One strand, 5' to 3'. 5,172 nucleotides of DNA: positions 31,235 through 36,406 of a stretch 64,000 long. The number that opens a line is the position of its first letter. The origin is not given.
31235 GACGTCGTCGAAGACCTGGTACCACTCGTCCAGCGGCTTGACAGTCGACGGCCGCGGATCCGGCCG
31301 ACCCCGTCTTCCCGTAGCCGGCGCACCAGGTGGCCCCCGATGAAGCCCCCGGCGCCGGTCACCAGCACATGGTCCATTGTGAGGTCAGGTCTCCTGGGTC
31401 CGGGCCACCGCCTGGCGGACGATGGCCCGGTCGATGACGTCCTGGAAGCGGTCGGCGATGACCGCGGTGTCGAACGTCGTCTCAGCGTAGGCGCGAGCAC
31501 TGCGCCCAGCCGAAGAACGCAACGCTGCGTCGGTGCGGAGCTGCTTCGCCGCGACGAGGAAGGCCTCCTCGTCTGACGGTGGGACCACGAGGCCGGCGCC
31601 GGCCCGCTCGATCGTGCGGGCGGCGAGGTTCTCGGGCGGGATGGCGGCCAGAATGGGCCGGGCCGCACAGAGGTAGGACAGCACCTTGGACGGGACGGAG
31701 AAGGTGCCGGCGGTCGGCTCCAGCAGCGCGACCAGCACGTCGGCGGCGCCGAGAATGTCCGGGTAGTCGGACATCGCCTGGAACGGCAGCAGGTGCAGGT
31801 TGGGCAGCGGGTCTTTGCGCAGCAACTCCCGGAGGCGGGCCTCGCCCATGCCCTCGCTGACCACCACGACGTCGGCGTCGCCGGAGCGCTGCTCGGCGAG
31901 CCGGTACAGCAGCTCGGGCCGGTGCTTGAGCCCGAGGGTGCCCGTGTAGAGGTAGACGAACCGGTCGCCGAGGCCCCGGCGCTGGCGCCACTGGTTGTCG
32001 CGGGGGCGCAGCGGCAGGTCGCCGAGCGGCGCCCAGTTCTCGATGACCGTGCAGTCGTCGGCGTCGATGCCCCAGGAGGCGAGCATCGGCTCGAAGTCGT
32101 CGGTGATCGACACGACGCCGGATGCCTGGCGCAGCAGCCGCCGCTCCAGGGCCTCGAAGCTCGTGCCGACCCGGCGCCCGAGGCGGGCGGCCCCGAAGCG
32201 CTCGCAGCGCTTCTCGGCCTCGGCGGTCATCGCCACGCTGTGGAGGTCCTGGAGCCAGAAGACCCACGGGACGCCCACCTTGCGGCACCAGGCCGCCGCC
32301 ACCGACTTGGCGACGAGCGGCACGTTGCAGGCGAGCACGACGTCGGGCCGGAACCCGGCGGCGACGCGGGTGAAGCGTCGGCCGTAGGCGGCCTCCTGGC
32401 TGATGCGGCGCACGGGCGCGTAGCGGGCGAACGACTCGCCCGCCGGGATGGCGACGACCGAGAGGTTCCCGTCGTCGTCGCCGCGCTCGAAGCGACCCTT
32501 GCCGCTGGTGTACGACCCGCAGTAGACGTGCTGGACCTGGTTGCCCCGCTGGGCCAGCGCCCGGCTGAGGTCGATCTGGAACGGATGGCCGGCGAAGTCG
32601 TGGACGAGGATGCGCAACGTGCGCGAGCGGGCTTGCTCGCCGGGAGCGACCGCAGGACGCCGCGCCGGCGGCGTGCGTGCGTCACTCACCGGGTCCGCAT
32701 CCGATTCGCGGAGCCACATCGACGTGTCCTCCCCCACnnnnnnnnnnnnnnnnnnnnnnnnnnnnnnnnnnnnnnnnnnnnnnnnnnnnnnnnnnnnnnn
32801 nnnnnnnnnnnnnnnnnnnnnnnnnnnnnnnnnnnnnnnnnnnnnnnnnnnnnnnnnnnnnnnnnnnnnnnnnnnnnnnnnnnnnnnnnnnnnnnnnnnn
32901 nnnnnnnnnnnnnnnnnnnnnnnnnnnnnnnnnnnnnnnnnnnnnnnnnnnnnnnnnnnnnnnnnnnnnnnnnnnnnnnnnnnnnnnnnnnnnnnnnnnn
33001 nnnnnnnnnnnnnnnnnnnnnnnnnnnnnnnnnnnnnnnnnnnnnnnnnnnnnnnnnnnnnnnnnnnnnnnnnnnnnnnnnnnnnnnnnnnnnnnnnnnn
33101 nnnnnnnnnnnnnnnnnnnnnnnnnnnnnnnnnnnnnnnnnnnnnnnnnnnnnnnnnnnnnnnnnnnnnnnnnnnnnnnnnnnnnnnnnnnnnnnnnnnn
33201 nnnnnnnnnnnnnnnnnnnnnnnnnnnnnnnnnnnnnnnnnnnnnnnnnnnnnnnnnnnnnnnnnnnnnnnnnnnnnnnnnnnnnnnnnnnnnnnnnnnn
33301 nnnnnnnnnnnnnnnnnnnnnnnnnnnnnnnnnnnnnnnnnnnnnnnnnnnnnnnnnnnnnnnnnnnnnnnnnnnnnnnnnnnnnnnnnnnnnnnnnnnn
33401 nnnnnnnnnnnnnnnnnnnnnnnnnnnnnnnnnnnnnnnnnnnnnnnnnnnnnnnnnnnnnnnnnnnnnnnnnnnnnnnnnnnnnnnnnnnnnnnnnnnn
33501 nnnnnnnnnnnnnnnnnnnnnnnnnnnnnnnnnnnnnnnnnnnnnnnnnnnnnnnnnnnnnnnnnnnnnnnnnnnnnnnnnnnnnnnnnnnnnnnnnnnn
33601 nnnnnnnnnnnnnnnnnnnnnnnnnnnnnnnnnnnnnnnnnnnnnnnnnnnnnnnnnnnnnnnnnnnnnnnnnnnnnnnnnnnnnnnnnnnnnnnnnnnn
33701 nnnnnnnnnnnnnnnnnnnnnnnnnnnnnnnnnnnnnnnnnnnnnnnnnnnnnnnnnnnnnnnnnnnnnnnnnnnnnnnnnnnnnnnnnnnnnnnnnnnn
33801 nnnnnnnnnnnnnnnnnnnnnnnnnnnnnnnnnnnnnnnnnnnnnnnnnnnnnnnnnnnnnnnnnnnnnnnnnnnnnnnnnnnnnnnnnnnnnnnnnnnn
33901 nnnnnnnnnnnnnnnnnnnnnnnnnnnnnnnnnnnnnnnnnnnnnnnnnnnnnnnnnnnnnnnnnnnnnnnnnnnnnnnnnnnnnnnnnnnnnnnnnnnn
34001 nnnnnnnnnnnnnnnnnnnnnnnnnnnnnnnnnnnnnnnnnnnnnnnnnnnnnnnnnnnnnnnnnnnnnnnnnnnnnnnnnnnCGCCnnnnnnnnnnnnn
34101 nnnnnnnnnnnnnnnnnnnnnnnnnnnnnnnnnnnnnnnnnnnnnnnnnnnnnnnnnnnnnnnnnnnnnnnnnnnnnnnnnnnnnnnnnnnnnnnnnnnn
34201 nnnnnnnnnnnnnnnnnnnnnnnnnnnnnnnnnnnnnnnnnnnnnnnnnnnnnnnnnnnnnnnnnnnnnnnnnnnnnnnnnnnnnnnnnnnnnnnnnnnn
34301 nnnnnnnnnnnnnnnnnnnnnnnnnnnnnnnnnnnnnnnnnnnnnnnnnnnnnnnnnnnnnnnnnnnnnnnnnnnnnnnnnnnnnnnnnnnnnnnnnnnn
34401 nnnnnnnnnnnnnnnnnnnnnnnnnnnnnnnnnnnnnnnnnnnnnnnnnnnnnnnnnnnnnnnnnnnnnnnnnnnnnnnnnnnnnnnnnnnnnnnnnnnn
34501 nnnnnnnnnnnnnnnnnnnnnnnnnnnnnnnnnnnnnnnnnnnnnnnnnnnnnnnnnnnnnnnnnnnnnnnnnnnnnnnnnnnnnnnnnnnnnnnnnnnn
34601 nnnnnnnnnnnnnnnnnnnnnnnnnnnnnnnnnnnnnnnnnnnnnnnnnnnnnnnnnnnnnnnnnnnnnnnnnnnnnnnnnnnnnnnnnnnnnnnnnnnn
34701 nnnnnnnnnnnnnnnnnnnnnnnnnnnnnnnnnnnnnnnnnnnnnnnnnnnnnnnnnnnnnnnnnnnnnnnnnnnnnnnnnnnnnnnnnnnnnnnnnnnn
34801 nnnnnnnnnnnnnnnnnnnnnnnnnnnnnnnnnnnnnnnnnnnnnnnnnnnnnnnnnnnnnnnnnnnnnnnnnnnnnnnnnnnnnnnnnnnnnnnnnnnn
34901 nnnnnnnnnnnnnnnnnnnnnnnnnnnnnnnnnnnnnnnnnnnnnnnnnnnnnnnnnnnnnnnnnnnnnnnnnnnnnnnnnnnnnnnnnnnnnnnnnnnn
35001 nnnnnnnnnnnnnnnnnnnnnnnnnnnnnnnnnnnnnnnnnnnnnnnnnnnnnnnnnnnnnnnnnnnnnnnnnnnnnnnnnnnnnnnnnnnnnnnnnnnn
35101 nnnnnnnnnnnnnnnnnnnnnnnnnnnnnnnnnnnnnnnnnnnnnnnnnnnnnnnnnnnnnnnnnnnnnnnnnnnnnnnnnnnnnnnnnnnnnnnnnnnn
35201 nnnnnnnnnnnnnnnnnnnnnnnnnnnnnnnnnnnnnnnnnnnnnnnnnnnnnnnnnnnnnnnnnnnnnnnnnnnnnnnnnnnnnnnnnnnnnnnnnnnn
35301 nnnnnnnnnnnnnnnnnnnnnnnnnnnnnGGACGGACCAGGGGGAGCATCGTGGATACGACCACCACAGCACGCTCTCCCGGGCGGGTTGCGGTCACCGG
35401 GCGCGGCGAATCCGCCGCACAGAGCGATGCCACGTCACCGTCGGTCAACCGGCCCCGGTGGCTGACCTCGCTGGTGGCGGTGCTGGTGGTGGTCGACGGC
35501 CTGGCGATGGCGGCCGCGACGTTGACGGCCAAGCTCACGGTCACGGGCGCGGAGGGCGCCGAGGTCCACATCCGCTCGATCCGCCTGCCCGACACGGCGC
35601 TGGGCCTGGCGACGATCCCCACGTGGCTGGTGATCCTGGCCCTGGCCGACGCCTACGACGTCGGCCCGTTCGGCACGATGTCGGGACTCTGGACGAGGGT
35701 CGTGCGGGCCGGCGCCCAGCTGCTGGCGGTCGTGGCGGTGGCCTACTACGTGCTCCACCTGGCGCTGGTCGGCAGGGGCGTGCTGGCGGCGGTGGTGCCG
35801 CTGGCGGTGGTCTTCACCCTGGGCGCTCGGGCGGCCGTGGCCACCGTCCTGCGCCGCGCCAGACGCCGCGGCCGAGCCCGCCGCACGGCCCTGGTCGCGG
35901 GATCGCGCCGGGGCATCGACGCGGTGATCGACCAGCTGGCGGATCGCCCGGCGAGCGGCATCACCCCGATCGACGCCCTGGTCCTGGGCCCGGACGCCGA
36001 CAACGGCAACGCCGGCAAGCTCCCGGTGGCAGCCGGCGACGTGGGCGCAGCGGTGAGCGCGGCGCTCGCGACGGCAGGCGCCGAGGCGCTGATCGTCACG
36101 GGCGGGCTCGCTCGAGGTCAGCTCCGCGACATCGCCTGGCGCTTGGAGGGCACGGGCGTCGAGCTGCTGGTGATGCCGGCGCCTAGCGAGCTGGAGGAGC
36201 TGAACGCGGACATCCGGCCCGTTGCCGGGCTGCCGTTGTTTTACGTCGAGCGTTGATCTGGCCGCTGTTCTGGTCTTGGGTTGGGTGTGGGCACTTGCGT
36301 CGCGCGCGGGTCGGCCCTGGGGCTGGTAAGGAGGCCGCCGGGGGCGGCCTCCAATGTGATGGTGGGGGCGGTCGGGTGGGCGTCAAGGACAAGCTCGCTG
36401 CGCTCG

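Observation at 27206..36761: Two near-identical ~0.5-kb direct repeats bracket an entire Wzx/Wzy-type polysaccharide cassette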

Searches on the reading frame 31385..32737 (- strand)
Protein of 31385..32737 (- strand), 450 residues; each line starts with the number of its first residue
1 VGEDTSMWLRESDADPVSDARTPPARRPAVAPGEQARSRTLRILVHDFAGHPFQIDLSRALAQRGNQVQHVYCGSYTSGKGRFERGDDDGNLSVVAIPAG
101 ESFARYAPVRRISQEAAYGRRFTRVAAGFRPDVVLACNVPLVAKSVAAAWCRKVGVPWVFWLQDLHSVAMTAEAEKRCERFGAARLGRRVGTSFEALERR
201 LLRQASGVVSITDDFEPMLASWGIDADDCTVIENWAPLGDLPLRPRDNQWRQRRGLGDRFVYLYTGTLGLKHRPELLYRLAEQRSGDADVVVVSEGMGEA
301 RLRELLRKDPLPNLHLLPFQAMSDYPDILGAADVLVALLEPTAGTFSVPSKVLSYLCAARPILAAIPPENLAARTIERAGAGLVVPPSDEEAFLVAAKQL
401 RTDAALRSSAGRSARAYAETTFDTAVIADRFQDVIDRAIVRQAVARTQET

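Call 25: search_protein_families(library=pfam, proteins=[window:31385-32737:-], max_evalue=0.001)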
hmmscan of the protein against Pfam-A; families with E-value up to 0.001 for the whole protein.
window:31385-32737:- (450 aa): 4 families
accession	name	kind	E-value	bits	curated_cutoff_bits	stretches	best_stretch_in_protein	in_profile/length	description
PF13579.12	Glyco_trans_4_4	-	1.2e-15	58.7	29.7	1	56-235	9-158/158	Glycosyl transferase 4-like domain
PF13439.12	Glyco_transf_4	-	9.5e-11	42.4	28.5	1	56-234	10-164/170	Glycosyltransferase Family 4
PF13692.12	Glyco_trans_1_4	-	2.5e-07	31.5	27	1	279-402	26-141/142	Glycosyl transferases group 1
PF00534.26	Glycos_transf_1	-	1.5e-05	25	26.4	1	249-415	4-170/172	Glycosyl transferases group 1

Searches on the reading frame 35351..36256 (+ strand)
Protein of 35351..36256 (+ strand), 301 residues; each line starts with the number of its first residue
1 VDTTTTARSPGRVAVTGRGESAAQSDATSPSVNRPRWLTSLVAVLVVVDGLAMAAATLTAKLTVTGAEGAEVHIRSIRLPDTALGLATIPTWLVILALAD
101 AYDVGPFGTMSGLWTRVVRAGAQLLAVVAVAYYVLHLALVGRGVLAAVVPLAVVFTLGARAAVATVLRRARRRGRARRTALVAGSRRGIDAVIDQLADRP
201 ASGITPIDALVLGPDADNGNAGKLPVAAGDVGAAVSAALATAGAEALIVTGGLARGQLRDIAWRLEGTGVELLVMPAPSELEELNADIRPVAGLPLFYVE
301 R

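Call 16: find_encoding_contigs(protein=window:35351-36256:+, flank=10000, max_places=10)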
Protein window:35351-36256:+ (301 aa): no gene with exactly this product is on record in the collection.

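Call 25: search_protein_families(library=pfam, proteins=[window:35351-36256:+], max_evalue=0.001)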
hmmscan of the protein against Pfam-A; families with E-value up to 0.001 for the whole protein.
window:35351-36256:+ (301 aa): 1 family
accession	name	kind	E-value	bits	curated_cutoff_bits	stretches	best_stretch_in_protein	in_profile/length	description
PF13727.12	CoA_binding_3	-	1e-07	32.5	25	1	98-236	2-135/175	CoA-binding domain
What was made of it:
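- On Polyprenyl-phosphate glycosyl-phosphotransferase (WbaP/Bac_transf priming transferase), for the 35351-36256 gene: Only CoA_binding_3 is present (call 25).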

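Call 27: find_homologous_proteins(query=window:35351-36256:+, max_evalue=1e-10)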
Query window:35351-36256:+ (301 aa): 154 proteins with E <= 1e-10 among 8000 candidates; the best 120 are listed.
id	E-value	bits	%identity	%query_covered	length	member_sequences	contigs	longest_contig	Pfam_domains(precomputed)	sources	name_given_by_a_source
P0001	1.7e-177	607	100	100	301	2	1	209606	PF13727.13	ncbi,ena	-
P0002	5.6e-157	540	89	100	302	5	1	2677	PF13727.13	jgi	jgi:FlaA1/EpsC-like NDP-sugar epimerase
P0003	2.5e-151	521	86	100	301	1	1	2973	PF13727.13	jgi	jgi:FlaA1/EpsC-like NDP-sugar epimerase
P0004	5.1e-133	461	90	86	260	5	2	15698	PF13727.13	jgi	jgi:FlaA1/EpsC-like NDP-sugar epimerase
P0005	8.3e-104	365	65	89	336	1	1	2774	-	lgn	-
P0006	2.1e-101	357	56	100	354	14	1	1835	PF13727.13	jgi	jgi:CoA-binding domain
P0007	4.4e-99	350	66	88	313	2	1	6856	-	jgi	-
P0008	3.0e-96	340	67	64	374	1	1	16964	-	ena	-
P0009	8.6e-96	339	64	90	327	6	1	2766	PF13727.13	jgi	jgi:CoA-binding domain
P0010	6.5e-90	320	60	100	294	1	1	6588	-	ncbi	-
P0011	1.9e-89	318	58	90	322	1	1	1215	-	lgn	-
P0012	2.2e-89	318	65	88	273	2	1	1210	-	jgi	-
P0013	4.9e-89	317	62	90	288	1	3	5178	-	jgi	jgi:hypothetical protein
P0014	4.5e-88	314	61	91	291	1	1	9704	PF13727.13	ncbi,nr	ncbi:MAG TPA: hypothetical protein VFI47_04225 [Acidimicrobiales bacterium]|nr:hypothetical protein 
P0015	1.7e-87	312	64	87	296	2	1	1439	-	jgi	-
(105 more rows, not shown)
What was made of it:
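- On Polyprenyl-phosphate glycosyl-phosphotransferase (WbaP/Bac_transf priming transferase), for the 35351-36256 gene: Homologues are natively about 300 aa (call 27).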

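Call 28: find_encoding_contigs(protein=P0001, flank=10000, max_places=5)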
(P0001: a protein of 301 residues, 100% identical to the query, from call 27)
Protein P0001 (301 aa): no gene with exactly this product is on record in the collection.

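Call 29: find_encoding_contigs(protein=P0004, flank=10000, max_places=5)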
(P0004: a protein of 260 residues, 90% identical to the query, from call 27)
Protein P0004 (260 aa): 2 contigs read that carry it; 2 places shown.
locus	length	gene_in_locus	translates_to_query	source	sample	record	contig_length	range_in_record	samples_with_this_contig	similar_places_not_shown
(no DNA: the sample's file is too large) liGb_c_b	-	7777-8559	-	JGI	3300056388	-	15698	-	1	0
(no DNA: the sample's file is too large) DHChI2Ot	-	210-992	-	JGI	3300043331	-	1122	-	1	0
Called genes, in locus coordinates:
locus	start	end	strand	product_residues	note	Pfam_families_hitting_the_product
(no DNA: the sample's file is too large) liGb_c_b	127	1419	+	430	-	PF04932:Wzy_C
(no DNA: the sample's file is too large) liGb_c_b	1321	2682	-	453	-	-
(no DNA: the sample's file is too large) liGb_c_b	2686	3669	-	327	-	PF01073:3Beta_HSD, PF01370:Epimerase, PF07993:NAD_binding_4 (faint), PF13460:NAD_binding_10 (weak), PF16363:GDP_Man_Dehyd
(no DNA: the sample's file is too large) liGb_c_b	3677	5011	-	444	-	PF13439:Glyco_transf_4, PF13579:Glyco_trans_4_4, PF00534:Glycos_transf_1 (weak), PF13692:Glyco_trans_1_4 (weak)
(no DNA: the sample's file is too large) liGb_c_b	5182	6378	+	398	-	PF13439:Glyco_transf_4, PF13579:Glyco_trans_4_4, PF20706:GT4-conflict, PF00534:Glycos_transf_1, PF13692:Glyco_trans_1_4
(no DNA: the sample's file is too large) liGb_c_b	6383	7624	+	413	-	PF13439:Glyco_transf_4, PF13579:Glyco_trans_4_4, PF20706:GT4-conflict, PF00534:Glycos_transf_1, PF13692:Glyco_trans_1_4, PF13524:Glyco_trans_1_2 (weak)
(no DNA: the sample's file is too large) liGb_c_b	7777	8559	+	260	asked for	PF13727:CoA_binding_3 (weak)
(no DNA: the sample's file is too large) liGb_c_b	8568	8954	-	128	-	PF00376:MerR, PF13411:MerR_1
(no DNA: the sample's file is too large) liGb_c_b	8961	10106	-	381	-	PF00226:DnaJ, PF01556:DnaJ_C, PF15777:Anti-TRAP (faint), PF00684:DnaJ_CXXCXGXG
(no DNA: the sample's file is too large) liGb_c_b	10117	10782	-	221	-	PF01025:GrpE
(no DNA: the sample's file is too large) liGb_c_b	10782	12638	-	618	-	PF00012:HSP70, PF06723:MreB_Mbl, PF00012:HSP70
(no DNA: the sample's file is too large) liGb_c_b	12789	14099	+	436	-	PF09594:GT87 (weak)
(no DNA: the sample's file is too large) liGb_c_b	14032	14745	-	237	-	PF13489:Methyltransf_23, PF08241:Methyltransf_11, PF08242:Methyltransf_12 (weak), PF13649:Methyltransf_25 (weak), PF13847:Methyltransf_31 (faint)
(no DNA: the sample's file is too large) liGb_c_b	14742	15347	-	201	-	PF00117:GATase, PF07722:Peptidase_C26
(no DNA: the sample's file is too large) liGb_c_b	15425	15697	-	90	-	?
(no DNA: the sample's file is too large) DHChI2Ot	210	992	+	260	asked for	PF13727:CoA_binding_3 (weak)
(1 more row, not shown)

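Call 30: find_encoding_contigs(protein=P0002, flank=10000, max_places=6)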
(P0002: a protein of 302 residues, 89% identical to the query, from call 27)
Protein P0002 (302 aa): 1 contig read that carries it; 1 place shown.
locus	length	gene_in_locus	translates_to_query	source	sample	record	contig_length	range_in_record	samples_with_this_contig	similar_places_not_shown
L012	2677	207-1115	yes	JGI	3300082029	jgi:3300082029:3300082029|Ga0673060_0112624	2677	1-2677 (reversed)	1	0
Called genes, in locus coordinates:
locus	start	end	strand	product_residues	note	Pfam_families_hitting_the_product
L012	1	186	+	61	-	?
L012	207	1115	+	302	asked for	PF13727:CoA_binding_3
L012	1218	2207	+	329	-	PF05050:Methyltransf_21 (weak)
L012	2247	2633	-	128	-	PF00376:MerR, PF13411:MerR_1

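Call 31: find_encoding_contigs(protein=P0003, flank=10000, max_places=6)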
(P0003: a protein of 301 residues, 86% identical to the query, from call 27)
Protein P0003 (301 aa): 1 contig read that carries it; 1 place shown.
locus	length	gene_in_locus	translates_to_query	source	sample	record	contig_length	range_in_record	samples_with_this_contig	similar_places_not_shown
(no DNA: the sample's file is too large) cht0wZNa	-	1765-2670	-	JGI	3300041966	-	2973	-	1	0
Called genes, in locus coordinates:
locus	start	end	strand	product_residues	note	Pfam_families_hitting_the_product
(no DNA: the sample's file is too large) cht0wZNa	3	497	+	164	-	PF00534:Glycos_transf_1, PF13524:Glyco_trans_1_2, PF13692:Glyco_trans_1_4, PF20706:GT4-conflict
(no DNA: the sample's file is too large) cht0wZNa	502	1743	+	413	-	PF13439:Glyco_transf_4, PF20706:GT4-conflict, PF00534:Glycos_transf_1, PF13692:Glyco_trans_1_4, PF13524:Glyco_trans_1_2 (weak)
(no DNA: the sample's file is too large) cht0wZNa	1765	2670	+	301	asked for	PF13727:CoA_binding_3 (weak)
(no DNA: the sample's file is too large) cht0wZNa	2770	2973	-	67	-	?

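Call 35: list_cluster_members(proteins=[P0001])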
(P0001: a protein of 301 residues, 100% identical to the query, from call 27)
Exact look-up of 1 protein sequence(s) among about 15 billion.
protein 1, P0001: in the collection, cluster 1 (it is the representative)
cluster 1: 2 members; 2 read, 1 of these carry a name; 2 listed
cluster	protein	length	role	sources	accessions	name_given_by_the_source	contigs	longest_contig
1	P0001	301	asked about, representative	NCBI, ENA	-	-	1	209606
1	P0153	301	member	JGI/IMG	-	FlaA1/EpsC-like NDP-sugar epimerase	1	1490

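Call 57: find_encoding_contigs(protein=P0153, flank=3000, max_places=3)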
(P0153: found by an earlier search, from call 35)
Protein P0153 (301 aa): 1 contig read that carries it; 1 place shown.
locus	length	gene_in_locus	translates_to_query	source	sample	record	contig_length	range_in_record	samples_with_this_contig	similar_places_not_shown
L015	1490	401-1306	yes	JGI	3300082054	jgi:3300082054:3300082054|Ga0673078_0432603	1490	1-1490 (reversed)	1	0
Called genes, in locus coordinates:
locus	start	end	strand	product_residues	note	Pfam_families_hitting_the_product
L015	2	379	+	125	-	?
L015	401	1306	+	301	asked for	PF13727:CoA_binding_3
